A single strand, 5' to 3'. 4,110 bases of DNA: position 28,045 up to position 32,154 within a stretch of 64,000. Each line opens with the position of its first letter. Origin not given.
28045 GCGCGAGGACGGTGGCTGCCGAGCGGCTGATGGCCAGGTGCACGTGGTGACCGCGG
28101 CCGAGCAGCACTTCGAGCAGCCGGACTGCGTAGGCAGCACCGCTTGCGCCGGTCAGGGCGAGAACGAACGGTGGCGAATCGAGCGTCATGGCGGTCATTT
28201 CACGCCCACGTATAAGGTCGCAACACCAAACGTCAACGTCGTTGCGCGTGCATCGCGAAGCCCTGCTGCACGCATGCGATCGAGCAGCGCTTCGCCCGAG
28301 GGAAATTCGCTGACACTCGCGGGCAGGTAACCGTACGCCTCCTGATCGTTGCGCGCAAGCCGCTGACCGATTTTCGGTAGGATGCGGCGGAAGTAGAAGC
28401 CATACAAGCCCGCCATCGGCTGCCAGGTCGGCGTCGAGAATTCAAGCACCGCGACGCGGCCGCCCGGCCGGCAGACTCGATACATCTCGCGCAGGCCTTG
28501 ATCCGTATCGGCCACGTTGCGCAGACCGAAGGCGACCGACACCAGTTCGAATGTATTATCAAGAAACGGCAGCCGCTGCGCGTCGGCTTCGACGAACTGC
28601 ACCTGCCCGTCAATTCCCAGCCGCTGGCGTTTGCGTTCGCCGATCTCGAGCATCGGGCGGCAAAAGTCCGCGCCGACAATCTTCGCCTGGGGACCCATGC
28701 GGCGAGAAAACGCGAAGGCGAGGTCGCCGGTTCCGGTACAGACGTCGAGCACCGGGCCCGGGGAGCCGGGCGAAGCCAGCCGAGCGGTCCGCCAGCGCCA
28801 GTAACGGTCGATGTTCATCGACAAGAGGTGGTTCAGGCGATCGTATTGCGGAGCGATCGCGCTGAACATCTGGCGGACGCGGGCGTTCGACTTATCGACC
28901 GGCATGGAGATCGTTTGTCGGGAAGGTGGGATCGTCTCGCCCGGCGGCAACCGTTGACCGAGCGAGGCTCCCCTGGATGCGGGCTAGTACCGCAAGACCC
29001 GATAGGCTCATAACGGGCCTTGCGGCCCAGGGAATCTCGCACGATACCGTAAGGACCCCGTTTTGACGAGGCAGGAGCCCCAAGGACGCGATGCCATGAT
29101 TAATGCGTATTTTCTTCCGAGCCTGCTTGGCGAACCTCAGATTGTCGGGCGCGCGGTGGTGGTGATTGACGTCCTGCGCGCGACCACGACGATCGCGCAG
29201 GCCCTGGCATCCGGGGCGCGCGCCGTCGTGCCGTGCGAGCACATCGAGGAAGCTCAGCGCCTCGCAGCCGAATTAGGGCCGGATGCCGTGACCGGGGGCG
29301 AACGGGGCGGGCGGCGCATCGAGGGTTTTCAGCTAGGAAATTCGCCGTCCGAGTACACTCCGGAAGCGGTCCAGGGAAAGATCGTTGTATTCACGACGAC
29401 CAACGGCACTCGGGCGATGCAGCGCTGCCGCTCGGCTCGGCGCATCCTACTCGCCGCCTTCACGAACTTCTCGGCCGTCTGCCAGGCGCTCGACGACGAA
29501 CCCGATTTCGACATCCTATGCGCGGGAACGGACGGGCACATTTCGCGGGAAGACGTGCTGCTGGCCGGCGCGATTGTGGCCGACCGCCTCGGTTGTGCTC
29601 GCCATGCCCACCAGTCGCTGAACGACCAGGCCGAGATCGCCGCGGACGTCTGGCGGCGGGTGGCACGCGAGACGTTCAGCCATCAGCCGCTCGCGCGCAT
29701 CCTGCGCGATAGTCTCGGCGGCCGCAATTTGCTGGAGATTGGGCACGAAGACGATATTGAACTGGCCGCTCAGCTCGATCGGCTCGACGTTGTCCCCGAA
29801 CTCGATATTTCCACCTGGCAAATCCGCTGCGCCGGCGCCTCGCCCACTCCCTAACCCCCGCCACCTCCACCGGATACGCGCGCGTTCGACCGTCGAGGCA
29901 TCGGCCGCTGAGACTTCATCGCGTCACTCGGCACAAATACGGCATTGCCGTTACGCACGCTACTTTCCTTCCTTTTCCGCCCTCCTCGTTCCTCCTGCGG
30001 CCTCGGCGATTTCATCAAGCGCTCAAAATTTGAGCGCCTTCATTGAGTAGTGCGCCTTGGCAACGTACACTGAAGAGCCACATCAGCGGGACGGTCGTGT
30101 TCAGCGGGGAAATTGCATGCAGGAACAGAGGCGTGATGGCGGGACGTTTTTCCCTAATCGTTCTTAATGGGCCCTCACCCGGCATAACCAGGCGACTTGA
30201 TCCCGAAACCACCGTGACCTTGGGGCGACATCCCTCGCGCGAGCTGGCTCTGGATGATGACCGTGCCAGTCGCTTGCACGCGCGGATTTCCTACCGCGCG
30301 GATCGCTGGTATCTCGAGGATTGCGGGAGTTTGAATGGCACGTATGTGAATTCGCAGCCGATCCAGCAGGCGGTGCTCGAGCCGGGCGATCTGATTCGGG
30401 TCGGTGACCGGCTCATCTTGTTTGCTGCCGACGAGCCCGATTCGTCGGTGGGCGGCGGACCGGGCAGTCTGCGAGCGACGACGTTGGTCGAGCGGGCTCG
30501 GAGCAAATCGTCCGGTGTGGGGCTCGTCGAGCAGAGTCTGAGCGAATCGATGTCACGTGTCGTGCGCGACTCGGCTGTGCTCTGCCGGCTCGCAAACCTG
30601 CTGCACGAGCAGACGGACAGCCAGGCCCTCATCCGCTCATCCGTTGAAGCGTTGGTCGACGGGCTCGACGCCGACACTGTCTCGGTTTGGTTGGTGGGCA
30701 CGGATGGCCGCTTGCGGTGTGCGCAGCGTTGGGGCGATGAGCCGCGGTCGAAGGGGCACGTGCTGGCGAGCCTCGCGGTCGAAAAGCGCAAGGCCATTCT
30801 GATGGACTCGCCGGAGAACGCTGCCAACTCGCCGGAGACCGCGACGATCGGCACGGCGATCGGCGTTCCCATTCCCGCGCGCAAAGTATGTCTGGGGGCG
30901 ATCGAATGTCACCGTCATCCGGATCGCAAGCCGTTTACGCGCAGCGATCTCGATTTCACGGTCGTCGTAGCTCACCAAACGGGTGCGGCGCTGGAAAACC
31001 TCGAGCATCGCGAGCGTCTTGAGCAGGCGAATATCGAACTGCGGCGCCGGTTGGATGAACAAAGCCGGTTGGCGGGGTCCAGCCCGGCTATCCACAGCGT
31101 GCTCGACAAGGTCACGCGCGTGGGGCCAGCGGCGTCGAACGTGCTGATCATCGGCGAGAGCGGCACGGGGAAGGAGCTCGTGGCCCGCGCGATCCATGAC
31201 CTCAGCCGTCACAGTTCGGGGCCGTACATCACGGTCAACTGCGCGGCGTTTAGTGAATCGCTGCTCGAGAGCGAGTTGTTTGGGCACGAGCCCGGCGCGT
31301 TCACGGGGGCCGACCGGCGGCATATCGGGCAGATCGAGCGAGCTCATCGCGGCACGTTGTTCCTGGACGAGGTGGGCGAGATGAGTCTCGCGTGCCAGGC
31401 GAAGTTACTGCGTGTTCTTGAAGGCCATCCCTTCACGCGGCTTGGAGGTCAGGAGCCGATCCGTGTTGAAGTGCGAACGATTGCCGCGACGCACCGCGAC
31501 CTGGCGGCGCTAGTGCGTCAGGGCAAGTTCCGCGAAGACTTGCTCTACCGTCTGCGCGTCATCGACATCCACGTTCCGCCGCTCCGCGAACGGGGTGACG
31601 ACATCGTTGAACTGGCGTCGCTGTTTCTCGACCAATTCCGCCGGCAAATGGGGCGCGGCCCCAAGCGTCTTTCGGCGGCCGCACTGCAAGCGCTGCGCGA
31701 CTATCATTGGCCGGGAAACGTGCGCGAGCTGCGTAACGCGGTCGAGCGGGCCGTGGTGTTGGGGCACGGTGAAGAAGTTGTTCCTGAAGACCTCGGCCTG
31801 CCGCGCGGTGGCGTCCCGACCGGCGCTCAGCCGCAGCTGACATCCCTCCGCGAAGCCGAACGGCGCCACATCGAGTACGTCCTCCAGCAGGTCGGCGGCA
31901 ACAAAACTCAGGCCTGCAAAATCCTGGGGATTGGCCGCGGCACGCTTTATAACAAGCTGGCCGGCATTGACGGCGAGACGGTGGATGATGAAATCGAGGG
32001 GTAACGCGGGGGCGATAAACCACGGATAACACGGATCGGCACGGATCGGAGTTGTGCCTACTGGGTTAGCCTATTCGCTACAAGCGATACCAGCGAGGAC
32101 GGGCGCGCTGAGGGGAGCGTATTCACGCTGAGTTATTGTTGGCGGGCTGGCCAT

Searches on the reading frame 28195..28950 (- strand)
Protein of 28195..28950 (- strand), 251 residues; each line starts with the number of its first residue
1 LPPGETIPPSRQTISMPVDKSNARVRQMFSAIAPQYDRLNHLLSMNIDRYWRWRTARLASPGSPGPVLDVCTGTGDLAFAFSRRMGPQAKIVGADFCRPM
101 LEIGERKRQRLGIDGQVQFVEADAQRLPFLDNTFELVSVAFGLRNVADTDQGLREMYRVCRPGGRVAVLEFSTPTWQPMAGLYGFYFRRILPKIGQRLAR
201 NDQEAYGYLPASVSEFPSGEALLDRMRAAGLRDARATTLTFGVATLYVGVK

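Call 18: search_protein_families(library=pfam, proteins=[window:28195-28950:-], max_evalue=0.001)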
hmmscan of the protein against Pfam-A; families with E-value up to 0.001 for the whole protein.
window:28195-28950:- (251 aa): 8 families
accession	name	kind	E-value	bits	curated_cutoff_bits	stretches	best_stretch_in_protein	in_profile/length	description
PF01209.24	Ubie_methyltran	-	5.7e-66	222.6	20.1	1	21-251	5-233/233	ubiE/COQ5 methyltransferase family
PF13649.12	Methyltransf_25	-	1.2e-21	77.6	27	1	67-164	1-97/97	Methyltransferase domain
PF08241.18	Methyltransf_11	-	1.2e-18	68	21.2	1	68-167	1-94/95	Methyltransferase domain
PF13847.12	Methyltransf_31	-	4.3e-18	65.8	27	1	66-178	6-119/145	Methyltransferase domain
PF08242.18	Methyltransf_12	-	8e-11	43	30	1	68-166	1-98/98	Methyltransferase domain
PF13489.12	Methyltransf_23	-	8.2e-11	42.3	27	1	48-232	6-160/164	Methyltransferase domain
PF01170.24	UPF0020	-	0.0005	20.3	22.3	0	87-137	75-125/197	RMKL-like, methyltransferase domain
PF01135.25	PCMT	-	0.00082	19.6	20.3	0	67-124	77-133/210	Protein-L-isoaspartate(D-aspartate) O-methyltransferase (PCMT)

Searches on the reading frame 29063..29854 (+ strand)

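Call 18: search_protein_families(library=pfam, proteins=[window:29063-29854:+], max_evalue=0.001)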
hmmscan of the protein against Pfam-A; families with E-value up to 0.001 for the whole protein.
window:29063-29854:+ (263 aa): 1 family
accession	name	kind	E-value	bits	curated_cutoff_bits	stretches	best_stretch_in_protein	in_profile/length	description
PF04029.19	2-ph_phosp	-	6.7e-68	228.7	26.4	1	25-247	10-223/226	2-phosphosulpholactate phosphatase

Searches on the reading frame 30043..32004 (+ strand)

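Call 18: search_protein_families(library=pfam, proteins=[window:30043-32004:+], max_evalue=0.001)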
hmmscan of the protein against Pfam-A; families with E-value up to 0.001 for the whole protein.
window:30043-32004:+ (653 aa): 14 families
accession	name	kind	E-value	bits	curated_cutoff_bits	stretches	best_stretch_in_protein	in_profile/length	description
PF00158.32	Sigma54_activat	-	2.3e-66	223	20.2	1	344-510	2-168/168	Sigma-54 interaction domain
PF25601.1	AAA_lid_14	-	5.7e-23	81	27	1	515-584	1-70/87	AAA+ ATPase lid domain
PF00498.31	FHA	-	2e-19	70.2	20.7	1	58-121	1-67/67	FHA domain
PF14532.12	Sigma54_activ_2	-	1.9e-18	67.5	25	1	345-514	2-138/138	Sigma-54 interaction domain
PF16697.10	Yop-YscD_cpl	-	5.6e-15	55.8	33.2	1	40-128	2-91/94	Inner membrane component of T3SS, cytoplasmic domain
PF02954.25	HTH_8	-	1.1e-12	47.9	22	1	601-639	1-39/42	Bacterial regulatory protein, Fis family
PF01590.32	GAF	-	7.7e-11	43.1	22.4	1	194-317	3-133/133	GAF domain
PF13185.12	GAF_2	-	7.6e-07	29.8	28.6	1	191-318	2-136/136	GAF domain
PF13492.12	GAF_3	-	3.6e-06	27.9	27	1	194-319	3-129/129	GAF domain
PF07728.20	AAA_5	-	3.7e-06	27.4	22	1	366-484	1-122/139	AAA domain (dynein-related subfamily)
PF01078.27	Mg_chelatase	-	5e-06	26.5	20.3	0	422-456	93-127/207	Magnesium chelatase, subunit ChlI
PF07724.20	AAA_2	-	6.1e-05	23.6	27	1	365-464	4-104/166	AAA domain (Cdc48 subfamily)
PF13191.12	AAA_16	-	0.00016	22.7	32.6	1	350-419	12-85/167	AAA ATPase domain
PF00004.35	AAA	-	0.00079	20.3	21.2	0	367-485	1-110/131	ATPase family associated with various cellular activities (AAA)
